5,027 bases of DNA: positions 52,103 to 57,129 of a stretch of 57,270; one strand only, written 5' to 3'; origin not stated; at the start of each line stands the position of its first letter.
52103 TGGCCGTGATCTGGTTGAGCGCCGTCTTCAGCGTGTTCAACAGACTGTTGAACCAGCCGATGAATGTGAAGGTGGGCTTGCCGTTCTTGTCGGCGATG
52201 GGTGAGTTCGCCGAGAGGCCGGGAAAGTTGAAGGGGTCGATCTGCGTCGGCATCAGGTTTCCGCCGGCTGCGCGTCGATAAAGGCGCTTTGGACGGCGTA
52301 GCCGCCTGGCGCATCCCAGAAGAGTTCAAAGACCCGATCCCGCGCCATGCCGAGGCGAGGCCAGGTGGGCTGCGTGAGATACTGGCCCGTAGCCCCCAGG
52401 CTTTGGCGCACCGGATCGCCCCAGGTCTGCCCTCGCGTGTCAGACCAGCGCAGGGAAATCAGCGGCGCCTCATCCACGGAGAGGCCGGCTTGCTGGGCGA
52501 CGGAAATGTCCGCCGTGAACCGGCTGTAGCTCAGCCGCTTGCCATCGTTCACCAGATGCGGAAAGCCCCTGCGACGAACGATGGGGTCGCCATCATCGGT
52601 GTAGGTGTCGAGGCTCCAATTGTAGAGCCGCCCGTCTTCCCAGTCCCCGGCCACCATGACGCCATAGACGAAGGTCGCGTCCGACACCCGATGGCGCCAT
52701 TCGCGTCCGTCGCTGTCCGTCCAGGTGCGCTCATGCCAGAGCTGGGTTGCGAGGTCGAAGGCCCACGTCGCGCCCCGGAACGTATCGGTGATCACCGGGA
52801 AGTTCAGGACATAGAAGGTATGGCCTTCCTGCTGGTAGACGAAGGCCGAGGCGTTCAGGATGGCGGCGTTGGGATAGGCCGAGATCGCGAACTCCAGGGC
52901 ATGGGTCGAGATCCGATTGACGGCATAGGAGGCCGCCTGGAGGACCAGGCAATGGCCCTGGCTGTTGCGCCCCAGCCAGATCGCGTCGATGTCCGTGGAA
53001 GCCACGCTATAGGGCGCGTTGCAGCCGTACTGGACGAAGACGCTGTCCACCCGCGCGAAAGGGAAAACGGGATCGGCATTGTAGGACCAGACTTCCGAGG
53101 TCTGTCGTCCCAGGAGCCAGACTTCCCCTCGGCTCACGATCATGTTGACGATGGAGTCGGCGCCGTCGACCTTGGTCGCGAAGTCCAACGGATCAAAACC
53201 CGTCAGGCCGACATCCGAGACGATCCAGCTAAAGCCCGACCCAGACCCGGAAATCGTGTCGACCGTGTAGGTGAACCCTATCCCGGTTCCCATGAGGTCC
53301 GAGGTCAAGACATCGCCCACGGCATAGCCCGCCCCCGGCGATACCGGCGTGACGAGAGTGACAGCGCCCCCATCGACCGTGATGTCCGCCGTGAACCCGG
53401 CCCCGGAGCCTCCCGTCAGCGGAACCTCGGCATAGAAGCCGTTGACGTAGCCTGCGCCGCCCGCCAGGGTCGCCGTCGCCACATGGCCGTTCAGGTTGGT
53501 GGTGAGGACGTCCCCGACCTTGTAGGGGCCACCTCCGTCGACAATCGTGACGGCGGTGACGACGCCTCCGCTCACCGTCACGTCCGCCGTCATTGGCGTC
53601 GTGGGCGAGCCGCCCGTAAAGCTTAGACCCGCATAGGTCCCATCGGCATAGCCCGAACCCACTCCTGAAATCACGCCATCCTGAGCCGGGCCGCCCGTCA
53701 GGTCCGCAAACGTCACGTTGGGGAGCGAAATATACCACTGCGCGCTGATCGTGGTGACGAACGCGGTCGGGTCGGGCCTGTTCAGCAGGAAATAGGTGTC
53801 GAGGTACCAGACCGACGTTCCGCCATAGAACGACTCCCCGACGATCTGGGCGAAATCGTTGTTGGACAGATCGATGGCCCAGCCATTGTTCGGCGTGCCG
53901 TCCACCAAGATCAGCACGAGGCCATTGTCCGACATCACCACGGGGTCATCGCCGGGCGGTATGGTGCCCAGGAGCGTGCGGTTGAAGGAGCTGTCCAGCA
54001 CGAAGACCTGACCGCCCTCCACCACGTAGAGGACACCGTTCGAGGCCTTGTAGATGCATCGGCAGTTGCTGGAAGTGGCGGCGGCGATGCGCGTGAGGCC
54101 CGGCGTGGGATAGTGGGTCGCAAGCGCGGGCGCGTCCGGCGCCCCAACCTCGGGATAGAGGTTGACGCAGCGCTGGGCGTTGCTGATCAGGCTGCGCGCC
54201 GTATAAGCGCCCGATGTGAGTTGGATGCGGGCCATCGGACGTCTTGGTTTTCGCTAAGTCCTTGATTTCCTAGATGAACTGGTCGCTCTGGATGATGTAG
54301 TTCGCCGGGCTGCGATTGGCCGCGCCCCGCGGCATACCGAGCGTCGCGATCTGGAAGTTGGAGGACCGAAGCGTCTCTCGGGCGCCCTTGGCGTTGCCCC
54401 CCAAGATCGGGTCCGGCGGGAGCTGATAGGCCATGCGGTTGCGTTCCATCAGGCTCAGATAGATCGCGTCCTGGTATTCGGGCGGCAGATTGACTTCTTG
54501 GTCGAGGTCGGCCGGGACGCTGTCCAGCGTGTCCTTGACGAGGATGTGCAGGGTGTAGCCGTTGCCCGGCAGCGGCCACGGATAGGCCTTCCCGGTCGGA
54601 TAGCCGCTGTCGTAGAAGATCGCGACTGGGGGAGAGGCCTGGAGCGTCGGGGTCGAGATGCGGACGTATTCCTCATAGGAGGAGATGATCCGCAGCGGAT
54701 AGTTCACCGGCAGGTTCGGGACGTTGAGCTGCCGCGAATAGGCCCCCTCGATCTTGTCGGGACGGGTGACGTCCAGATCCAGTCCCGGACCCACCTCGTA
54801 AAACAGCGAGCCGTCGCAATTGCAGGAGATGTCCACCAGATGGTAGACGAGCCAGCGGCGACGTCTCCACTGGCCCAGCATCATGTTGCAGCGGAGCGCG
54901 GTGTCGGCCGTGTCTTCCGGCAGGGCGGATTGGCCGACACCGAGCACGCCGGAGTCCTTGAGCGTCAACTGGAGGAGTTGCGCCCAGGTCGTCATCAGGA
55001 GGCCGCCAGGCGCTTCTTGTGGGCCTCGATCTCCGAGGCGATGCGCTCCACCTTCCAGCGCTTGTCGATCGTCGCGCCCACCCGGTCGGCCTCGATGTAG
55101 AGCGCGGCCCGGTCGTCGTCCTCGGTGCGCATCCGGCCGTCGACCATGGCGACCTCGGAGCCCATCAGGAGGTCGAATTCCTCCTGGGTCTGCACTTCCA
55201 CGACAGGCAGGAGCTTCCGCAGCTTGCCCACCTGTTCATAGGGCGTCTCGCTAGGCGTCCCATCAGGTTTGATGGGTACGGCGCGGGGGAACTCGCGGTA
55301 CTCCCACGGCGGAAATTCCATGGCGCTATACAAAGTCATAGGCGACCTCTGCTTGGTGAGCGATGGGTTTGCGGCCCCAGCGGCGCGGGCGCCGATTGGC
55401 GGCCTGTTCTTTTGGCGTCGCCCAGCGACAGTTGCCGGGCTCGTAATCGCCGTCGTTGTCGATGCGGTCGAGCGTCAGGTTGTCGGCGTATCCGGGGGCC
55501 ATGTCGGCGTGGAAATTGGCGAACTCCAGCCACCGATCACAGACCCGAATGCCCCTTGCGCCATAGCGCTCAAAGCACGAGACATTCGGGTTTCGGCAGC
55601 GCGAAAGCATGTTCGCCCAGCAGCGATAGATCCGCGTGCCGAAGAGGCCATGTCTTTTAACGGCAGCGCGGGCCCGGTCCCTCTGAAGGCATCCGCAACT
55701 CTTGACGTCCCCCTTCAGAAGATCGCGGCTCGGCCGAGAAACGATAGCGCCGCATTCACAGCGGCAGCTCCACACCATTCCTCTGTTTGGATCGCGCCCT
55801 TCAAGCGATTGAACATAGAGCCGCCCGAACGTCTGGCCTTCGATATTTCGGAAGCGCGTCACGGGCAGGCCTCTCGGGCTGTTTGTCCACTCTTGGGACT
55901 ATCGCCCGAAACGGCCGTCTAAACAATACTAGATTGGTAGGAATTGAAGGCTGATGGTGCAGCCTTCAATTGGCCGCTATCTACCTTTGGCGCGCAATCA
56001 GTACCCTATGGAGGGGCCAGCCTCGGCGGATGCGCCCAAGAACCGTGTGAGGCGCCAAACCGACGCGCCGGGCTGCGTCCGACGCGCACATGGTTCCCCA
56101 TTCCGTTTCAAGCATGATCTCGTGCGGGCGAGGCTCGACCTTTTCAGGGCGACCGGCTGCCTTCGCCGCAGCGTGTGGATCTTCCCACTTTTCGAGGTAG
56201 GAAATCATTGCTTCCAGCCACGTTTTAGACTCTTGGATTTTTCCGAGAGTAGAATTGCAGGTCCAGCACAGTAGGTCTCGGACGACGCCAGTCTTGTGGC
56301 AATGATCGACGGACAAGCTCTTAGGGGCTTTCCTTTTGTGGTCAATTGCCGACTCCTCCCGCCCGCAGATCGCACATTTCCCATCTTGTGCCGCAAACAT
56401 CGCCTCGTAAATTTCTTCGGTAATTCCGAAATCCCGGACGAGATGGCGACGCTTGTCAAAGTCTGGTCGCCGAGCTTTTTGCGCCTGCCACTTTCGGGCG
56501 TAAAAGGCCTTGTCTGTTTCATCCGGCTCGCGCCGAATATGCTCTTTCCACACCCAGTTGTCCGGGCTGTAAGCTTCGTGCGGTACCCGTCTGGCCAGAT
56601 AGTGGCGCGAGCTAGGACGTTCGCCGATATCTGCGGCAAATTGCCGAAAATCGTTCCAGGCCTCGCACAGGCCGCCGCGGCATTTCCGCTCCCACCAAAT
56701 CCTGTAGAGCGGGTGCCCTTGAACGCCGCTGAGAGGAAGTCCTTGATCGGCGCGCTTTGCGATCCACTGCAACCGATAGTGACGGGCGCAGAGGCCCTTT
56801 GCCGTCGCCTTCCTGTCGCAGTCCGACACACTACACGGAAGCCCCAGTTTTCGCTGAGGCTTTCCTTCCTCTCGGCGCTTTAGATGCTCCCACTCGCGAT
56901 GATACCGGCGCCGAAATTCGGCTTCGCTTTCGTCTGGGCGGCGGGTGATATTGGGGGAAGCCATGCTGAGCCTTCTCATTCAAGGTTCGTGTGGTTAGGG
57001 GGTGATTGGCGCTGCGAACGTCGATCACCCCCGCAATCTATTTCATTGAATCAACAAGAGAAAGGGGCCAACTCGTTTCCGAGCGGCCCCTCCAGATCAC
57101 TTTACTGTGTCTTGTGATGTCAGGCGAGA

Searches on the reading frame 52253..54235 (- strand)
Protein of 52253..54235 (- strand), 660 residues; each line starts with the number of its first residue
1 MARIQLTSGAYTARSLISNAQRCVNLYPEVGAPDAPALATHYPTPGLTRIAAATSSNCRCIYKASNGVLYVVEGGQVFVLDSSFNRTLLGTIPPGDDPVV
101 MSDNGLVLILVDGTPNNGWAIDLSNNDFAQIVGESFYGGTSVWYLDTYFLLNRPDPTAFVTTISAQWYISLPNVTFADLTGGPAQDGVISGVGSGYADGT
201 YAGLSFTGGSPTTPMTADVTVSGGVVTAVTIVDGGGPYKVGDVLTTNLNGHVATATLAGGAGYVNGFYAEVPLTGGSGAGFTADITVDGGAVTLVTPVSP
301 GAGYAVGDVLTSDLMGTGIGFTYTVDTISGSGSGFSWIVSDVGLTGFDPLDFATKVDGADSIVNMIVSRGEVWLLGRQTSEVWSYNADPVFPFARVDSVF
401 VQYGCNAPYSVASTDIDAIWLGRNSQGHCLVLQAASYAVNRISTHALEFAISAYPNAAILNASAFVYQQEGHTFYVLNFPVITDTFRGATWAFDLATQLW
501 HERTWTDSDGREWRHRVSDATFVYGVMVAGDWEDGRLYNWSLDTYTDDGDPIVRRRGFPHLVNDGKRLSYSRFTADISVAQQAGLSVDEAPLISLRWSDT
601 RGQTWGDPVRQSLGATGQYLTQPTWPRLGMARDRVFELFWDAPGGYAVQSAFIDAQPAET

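Call 75: search_protein_families(library=phrogs, proteins=[window:52253-54235:-], max_evalue=0.00001)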
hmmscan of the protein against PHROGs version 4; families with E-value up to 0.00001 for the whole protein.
window:52253-54235:- (660 aa): 6 families
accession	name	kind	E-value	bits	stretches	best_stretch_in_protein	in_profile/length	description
phrog_578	-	connector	9.7e-89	299.1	2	336-638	162-452/486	head closure Hc3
phrog_6005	-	head and packaging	1.2e-14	53.9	2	185-332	180-310/1512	virion structural protein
phrog_5342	-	tail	2.8e-10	38.7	1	258-313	2373-2422/3319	tail fiber protein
phrog_32294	-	tail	1.5e-09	36.1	1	189-250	1922-1983/2435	baseplate wedge subunit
phrog_697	-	head and packaging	7.4e-09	34.4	1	188-315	1873-2001/2079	structural protein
phrog_438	-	tail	9e-06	26.1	0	249-329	195-265/478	baseplate wedge subunit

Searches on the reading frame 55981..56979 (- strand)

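Call 75: search_protein_families(library=phrogs, proteins=[window:55981-56979:-], max_evalue=0.00001)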
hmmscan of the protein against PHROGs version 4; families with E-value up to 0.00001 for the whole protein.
window:55981-56979:- (332 aa): 11 families
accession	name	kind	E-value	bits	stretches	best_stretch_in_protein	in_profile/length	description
phrog_2914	-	DNA, RNA and nucleotide metabolism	2.5e-29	103.3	1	155-269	51-159/190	endonuclease VII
phrog_307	-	DNA, RNA and nucleotide metabolism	1.4e-28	101.8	1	162-264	83-178/334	endonuclease VII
phrog_2633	-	DNA, RNA and nucleotide metabolism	4.2e-28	99.3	1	166-265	49-139/142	endonuclease VII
phrog_423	-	DNA, RNA and nucleotide metabolism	1.4e-13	52.1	1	189-251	13-70/159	endonuclease VII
phrog_1035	-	DNA, RNA and nucleotide metabolism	1.3e-10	42.6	1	53-254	84-219/271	endonuclease VII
phrog_3377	-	DNA, RNA and nucleotide metabolism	1.3e-07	32.6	0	104-154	43-94/196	HNH endonuclease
phrog_1271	-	DNA, RNA and nucleotide metabolism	1.4e-07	32.3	0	171-251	246-321/361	HNH endonuclease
phrog_8790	-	DNA, RNA and nucleotide metabolism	2.6e-07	31.9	1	104-152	54-101/241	restriction endonuclease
phrog_374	-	DNA, RNA and nucleotide metabolism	3.1e-06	27.3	0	71-144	267-342/617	HNH endonuclease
phrog_17507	-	DNA, RNA and nucleotide metabolism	3.6e-06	27.8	1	224-263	1-41/65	endonuclease VII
phrog_11865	-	DNA, RNA and nucleotide metabolism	1e-05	27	0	224-257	2-36/95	endonuclease VII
